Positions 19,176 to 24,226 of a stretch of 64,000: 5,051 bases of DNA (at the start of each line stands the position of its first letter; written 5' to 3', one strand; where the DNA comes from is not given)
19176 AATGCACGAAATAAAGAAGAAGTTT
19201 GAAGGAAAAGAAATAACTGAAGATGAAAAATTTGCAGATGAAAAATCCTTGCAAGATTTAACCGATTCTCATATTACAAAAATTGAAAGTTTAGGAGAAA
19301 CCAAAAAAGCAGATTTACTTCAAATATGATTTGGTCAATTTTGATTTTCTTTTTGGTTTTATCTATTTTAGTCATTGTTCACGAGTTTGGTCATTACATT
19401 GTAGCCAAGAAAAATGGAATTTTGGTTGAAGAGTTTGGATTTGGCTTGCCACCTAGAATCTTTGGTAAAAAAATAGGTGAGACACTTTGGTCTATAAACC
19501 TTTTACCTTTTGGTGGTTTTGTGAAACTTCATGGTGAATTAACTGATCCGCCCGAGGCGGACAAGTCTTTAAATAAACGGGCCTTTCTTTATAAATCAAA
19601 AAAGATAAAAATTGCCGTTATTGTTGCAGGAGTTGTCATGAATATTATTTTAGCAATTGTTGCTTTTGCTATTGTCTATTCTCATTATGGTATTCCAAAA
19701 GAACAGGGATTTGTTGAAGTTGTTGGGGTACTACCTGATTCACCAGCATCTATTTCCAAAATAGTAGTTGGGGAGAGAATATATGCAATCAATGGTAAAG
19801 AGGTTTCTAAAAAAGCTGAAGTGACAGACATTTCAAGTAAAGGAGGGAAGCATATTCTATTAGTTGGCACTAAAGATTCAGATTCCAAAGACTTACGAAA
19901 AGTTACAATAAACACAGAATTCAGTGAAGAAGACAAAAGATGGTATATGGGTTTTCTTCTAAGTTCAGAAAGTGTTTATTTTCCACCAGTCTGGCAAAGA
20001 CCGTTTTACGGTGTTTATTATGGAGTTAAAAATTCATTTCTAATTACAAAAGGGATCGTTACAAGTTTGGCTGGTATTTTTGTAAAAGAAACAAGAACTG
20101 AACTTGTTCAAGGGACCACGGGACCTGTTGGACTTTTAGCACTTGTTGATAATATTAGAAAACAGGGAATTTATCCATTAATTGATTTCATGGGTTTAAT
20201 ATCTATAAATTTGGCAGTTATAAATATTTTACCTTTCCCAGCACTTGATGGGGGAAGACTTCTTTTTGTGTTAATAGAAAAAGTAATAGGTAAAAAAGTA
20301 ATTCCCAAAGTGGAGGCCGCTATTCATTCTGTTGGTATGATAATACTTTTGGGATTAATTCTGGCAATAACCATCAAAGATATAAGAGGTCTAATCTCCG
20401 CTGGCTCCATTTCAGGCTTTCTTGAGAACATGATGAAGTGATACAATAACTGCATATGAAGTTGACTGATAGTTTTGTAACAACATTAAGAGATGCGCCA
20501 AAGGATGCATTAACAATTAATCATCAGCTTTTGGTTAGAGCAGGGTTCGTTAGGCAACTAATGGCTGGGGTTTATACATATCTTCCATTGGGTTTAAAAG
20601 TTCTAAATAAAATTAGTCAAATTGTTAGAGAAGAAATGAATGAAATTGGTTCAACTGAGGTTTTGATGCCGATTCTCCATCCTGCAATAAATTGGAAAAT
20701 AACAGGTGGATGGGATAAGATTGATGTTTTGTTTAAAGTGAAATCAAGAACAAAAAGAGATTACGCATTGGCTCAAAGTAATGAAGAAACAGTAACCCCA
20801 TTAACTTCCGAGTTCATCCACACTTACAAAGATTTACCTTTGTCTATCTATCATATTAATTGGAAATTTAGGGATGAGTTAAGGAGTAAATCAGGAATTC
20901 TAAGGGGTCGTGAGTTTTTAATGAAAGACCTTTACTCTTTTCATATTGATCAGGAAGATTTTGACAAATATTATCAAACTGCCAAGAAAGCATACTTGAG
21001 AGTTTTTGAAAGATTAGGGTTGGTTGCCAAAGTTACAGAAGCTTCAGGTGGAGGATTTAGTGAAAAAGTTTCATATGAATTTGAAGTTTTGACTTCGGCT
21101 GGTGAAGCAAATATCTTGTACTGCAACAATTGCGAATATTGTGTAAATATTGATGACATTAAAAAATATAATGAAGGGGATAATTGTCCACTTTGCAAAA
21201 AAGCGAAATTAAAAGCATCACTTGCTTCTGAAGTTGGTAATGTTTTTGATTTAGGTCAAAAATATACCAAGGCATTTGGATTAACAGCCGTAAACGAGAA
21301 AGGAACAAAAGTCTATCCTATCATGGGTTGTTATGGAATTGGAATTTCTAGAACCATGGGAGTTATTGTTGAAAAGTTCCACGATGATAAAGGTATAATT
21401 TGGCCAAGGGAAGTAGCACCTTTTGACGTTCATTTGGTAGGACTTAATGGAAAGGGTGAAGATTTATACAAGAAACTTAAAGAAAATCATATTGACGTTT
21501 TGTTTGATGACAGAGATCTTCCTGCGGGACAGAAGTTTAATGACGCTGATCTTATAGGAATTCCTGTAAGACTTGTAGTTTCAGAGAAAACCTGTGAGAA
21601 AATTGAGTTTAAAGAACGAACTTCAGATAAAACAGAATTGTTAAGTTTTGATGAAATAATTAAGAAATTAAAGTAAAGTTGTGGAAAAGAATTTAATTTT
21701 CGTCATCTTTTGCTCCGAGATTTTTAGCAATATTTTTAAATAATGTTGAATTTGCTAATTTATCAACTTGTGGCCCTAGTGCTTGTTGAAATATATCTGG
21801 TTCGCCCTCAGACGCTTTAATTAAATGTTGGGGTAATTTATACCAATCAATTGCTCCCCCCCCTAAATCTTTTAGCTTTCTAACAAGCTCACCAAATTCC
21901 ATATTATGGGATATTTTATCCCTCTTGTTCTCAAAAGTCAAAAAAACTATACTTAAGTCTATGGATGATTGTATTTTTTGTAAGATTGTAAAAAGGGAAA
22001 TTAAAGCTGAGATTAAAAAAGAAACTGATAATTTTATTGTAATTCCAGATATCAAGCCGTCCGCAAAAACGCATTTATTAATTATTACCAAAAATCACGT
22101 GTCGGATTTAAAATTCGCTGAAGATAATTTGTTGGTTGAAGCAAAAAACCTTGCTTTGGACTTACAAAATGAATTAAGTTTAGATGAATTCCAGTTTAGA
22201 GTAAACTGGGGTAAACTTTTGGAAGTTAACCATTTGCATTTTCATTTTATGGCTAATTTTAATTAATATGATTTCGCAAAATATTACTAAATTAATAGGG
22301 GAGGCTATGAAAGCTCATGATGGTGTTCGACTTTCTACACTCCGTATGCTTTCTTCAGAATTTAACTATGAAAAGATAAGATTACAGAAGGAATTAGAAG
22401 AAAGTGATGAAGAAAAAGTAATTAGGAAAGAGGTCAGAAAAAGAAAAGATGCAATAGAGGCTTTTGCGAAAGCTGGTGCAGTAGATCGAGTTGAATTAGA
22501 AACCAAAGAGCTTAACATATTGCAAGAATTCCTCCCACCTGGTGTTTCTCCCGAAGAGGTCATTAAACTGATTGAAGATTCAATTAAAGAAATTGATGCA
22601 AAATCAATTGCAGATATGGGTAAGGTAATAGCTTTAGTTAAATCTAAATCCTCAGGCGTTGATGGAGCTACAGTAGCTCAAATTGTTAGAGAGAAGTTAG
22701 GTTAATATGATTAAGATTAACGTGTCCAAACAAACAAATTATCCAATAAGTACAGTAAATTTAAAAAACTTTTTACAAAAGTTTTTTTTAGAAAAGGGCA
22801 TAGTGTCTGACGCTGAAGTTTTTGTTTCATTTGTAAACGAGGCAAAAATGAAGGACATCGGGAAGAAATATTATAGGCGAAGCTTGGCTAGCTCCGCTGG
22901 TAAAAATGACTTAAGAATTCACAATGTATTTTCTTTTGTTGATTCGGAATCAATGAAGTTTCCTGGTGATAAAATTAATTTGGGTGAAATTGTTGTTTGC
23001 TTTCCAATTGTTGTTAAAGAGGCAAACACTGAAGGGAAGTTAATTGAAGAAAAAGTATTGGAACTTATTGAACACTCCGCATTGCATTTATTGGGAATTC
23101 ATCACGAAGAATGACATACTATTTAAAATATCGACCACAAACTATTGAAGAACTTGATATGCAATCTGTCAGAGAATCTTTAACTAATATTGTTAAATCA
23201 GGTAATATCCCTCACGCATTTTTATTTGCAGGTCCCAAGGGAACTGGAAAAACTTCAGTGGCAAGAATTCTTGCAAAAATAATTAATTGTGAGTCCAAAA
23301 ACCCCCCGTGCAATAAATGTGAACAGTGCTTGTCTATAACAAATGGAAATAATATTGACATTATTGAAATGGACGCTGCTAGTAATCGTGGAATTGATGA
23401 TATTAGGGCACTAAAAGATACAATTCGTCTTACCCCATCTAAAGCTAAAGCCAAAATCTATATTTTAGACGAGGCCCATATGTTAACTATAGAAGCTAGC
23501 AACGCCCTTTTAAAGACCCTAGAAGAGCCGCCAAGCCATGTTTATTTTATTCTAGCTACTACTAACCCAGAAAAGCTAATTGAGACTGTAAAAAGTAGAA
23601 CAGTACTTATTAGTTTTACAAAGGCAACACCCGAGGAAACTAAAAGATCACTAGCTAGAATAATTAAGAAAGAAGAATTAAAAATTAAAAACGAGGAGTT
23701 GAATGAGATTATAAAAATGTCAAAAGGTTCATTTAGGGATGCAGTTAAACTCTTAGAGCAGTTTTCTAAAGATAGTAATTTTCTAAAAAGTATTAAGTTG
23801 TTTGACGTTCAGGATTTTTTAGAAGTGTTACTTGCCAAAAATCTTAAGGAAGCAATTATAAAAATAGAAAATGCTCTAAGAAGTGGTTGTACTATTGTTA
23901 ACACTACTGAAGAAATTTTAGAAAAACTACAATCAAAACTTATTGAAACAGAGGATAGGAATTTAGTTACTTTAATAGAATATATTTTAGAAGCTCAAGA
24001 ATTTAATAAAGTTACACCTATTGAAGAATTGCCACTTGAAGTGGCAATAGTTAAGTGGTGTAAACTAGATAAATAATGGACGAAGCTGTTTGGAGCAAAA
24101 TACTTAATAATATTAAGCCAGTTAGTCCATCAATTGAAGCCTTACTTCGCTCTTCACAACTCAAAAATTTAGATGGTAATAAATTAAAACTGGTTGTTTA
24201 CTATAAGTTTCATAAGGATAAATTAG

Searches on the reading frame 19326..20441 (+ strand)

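Call 36: search_protein_families(library=pfam, proteins=[window:19326-20441:+], max_evalue=0.00001)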
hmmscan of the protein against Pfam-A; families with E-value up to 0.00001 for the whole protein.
window:19326-20441:+ (371 aa): 1 family
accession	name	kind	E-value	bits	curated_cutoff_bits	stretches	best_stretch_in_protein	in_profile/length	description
PF02163.28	Peptidase_M50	-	4.3e-53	180.4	27.2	1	8-343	2-220/221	Peptidase family M50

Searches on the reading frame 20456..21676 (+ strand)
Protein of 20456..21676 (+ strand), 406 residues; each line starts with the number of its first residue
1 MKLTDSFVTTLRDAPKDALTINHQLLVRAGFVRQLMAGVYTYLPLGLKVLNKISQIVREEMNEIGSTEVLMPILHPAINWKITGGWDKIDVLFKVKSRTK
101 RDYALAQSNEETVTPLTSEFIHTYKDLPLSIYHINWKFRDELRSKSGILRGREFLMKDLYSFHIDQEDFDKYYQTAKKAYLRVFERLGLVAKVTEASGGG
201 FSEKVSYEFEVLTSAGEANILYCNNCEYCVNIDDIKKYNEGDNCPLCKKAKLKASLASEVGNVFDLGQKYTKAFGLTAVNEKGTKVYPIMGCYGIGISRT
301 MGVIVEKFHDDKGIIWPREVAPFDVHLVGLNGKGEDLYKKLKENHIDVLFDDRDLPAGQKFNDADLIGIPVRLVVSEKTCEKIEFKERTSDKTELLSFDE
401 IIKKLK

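Call 36: search_protein_families(library=pfam, proteins=[window:20456-21676:+], max_evalue=0.00001)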
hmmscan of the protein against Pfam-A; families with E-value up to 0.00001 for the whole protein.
window:20456-21676:+ (406 aa): 2 families
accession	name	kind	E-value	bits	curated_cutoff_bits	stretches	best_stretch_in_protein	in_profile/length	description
PF00587.30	tRNA-synt_2b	-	4.7e-30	105.4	29.3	1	93-307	1-178/179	tRNA synthetase class II core domain (G, H, P, S and T)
PF03129.25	HGTP_anticodon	-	6.1e-15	55.6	21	1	333-406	17-92/94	Anticodon binding domain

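Call 88: search_protein_families(library=ncbifam, proteins=[window:20456-21676:+], max_evalue=0.00001)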
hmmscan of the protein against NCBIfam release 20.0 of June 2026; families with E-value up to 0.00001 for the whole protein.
window:20456-21676:+ (406 aa): 8 families
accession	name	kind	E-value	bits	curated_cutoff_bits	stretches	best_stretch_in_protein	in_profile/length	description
NF006625.0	PRK09194.1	equivalog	2.9e-145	485.3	558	2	1-236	1-237/559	proline--tRNA ligase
TIGR00409.1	proS_fam_II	equivalog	1.3e-129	433.7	306.7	2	1-233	1-234/568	proline--tRNA ligase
NF008979.1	PRK12325.1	exception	5.1e-121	404.6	550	1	1-405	1-436/437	proline--tRNA ligase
TIGR00408.1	proS_fam_I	equivalog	4.4e-37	128.1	437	2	260-405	221-377/475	proline--tRNA ligase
TIGR00418.1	thrS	equivalog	3.8e-25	88.8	383.65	2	34-190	188-345/565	threonine--tRNA ligase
NF003068.0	PRK03991.1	equivalog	1.2e-14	53.6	484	1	38-406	218-589/613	threonine--tRNA ligase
NF003211.1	PRK04173.1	equivalog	6.8e-13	48.3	312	1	125-394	186-443/454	glycine--tRNA ligase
TIGR00389.1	glyS_dimeric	equivalog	2.5e-12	46.1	243.3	0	280-405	422-561/565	glycine--tRNA ligase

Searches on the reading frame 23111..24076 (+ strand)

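Call 36: search_protein_families(library=pfam, proteins=[window:23111-24076:+], max_evalue=0.00001)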
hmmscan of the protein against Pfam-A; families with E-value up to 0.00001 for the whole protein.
window:23111-24076:+ (321 aa): 3 families
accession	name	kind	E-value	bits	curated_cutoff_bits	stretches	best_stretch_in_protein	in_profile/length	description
PF13177.12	DNA_pol3_delta2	-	1.2e-44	152.6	27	1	20-171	5-159/161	DNA polymerase III, delta subunit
PF00004.35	AAA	-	3.8e-12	47.2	21.2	1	38-163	2-122/131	ATPase family associated with various cellular activities (AAA)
PF07728.20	AAA_5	-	2.6e-06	27.9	22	1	37-143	2-96/139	AAA domain (dynein-related subfamily)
